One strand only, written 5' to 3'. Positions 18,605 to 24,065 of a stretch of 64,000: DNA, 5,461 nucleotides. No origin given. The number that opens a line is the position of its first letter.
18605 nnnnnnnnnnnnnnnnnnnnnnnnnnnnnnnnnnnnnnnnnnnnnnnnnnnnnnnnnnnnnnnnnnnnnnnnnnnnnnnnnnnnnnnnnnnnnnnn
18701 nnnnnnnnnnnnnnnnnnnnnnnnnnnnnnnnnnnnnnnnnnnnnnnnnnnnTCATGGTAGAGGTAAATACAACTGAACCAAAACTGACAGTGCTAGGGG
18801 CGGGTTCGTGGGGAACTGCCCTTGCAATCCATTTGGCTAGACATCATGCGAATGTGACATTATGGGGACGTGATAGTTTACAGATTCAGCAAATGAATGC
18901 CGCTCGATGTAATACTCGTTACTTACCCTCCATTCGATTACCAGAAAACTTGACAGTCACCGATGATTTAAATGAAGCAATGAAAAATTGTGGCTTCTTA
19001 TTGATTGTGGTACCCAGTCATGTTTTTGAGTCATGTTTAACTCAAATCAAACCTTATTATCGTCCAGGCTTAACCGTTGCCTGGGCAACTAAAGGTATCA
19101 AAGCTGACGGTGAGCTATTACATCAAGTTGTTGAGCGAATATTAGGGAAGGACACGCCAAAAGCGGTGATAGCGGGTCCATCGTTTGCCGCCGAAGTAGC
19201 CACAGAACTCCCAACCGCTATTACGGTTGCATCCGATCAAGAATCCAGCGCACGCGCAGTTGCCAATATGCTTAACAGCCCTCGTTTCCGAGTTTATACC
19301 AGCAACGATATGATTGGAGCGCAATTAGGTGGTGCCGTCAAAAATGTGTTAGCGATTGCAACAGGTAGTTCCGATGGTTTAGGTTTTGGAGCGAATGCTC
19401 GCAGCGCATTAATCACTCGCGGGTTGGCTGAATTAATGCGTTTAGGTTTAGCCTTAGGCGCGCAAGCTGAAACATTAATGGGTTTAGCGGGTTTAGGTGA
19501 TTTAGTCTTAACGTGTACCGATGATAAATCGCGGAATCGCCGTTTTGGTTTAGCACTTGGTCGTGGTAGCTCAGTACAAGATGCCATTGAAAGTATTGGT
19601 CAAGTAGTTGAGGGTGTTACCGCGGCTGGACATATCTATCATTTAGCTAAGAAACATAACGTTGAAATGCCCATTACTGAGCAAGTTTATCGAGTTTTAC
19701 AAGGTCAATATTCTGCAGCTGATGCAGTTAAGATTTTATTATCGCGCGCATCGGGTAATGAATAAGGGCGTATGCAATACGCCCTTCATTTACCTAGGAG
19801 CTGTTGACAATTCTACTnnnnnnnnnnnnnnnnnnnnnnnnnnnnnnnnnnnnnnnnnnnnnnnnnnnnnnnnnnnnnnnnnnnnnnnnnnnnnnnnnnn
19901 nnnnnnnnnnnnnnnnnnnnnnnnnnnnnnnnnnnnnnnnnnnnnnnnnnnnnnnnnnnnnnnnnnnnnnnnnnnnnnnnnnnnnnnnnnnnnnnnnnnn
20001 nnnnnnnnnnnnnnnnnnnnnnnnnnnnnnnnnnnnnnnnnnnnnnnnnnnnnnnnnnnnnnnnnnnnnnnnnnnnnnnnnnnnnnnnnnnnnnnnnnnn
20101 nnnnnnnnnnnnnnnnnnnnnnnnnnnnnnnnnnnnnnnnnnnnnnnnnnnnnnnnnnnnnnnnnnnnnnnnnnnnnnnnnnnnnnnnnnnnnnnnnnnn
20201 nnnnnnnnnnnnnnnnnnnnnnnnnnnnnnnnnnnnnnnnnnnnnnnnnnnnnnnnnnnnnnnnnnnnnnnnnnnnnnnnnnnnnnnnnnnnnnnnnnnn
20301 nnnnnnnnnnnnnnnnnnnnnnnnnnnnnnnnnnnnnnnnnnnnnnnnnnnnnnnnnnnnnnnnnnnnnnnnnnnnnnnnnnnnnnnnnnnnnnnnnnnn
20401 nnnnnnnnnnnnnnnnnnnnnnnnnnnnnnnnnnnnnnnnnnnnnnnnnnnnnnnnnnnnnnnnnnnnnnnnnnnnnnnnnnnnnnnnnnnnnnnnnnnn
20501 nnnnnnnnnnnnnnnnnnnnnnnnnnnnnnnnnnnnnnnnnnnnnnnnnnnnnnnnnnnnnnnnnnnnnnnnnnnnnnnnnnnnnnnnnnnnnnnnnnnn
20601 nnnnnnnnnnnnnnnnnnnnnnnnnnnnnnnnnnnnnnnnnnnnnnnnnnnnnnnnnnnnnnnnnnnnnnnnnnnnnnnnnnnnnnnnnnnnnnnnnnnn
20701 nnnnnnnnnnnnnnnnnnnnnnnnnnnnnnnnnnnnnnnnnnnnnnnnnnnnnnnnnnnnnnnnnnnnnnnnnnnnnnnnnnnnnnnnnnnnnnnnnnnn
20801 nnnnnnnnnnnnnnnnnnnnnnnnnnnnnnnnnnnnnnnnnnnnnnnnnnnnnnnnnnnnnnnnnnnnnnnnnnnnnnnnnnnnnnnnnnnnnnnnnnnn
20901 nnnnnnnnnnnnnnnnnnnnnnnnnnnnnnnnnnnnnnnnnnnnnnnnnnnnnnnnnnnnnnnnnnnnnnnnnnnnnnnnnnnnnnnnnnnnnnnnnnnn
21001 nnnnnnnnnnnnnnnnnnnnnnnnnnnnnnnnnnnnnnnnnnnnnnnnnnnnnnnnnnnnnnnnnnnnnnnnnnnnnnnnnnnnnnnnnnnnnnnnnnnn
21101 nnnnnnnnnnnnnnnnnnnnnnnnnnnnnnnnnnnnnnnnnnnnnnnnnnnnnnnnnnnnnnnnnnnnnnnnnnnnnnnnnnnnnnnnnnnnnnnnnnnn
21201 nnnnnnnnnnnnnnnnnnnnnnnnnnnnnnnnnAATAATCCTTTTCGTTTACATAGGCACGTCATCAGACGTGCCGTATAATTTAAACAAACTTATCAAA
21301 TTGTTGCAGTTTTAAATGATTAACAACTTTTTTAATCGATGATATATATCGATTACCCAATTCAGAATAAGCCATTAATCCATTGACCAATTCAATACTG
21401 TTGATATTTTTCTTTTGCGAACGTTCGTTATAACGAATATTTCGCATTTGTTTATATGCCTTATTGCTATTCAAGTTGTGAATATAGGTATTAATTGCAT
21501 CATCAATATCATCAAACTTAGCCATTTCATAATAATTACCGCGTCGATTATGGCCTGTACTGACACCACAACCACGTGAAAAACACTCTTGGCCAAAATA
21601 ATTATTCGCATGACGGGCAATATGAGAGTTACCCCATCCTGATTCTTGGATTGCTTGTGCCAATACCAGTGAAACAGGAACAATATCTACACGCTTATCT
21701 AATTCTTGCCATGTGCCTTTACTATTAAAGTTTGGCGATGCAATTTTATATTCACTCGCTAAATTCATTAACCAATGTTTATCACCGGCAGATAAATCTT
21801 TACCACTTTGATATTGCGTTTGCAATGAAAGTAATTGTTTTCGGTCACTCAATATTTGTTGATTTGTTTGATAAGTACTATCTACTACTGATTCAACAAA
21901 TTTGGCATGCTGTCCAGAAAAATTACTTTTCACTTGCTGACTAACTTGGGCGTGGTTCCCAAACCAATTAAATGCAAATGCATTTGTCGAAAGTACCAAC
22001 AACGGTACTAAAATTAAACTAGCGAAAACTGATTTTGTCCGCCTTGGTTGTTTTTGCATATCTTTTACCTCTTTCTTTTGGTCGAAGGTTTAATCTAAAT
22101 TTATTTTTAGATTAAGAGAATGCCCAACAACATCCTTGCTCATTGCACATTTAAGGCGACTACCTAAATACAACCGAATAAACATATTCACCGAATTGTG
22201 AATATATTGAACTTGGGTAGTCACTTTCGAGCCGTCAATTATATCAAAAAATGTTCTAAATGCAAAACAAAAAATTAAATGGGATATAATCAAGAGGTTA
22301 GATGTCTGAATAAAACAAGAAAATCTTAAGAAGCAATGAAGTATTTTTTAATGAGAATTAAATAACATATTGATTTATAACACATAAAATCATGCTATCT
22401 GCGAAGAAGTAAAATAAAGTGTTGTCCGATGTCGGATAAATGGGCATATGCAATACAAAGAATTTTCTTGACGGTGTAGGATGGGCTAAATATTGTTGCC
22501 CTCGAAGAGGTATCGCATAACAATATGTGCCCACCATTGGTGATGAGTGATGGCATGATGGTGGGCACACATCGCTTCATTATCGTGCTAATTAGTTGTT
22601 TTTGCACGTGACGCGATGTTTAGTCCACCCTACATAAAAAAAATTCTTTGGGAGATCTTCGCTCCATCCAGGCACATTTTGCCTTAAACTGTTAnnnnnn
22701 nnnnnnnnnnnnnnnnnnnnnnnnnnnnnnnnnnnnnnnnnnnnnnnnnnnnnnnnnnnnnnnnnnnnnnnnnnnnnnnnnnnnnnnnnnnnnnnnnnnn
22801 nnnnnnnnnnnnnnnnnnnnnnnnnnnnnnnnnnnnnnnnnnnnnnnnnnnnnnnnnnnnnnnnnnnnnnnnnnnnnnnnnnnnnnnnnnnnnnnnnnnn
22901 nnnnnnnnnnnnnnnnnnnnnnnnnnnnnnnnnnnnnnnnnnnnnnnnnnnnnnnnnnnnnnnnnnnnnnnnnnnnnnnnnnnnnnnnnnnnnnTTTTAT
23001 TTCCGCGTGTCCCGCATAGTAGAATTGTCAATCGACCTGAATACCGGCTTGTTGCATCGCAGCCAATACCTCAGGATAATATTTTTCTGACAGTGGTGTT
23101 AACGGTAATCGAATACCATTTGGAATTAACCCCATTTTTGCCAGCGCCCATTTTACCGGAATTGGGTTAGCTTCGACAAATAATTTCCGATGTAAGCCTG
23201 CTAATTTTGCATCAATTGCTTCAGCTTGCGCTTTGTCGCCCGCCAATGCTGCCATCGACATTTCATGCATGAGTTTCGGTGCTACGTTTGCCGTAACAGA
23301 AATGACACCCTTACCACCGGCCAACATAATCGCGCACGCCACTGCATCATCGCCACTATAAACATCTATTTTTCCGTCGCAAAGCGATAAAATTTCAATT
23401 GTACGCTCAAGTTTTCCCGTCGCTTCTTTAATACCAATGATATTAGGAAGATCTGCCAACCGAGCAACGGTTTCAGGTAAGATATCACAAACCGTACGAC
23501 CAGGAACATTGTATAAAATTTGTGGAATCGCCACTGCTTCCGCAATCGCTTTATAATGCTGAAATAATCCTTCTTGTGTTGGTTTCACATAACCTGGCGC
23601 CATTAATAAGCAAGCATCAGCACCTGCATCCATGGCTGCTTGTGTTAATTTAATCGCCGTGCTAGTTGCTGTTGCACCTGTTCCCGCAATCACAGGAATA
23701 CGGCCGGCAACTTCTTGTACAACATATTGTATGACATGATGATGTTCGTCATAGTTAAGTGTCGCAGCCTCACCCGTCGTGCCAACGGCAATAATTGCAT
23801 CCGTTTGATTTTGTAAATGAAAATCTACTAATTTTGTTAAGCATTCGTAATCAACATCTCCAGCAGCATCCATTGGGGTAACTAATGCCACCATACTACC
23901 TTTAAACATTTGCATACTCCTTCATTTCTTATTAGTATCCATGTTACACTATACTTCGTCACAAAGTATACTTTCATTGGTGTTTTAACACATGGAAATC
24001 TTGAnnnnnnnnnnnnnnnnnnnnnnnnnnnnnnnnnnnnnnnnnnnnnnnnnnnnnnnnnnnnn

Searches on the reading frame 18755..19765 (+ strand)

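Call 94: search_protein_families(library=pfam, proteins=[window:18755-19765:+], max_evalue=0.000001)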
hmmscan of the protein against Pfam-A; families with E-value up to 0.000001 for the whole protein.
window:18755-19765:+ (336 aa): 4 families
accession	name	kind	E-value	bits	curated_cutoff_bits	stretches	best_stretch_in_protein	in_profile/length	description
PF07479.19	NAD_Gly3P_dh_C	-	1.3e-55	188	25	1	185-325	1-141/142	NAD-dependent glycerol-3-phosphate dehydrogenase C-terminus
PF01210.29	NAD_Gly3P_dh_N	-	6.3e-51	172.9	23.1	1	10-165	1-157/158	NAD-dependent glycerol-3-phosphate dehydrogenase N-terminus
PF20618.3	GPD_NAD_C_bact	-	4.4e-26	91.7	27.6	1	245-311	1-66/66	Bacterial GPD, NAD-dependent C-terminal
PF02558.23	ApbA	-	5.1e-10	39.6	22.2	1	12-130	2-119/150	Ketopantoate reductase PanE/ApbA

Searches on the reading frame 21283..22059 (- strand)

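Call 94: search_protein_families(library=pfam, proteins=[window:21283-22059:-], max_evalue=0.000001)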
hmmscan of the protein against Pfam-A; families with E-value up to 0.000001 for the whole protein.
window:21283-22059:- (258 aa): 1 family
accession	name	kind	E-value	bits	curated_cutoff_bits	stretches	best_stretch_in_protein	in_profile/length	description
PF01832.25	Glucosaminidase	-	4.5e-18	66.5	30.2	1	117-250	4-122/123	Mannosyl-glycoprotein endo-beta-N-acetylglucosaminidase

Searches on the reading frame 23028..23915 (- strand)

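Call 94: search_protein_families(library=pfam, proteins=[window:23028-23915:-], max_evalue=0.000001)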
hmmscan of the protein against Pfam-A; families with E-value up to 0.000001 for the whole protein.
window:23028-23915:- (295 aa): 1 family
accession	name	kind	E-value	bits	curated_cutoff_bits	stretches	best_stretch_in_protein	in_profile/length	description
PF00701.28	DHDPS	-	1.4e-102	342.8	22.1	1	4-289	2-288/289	Dihydrodipicolinate synthetase family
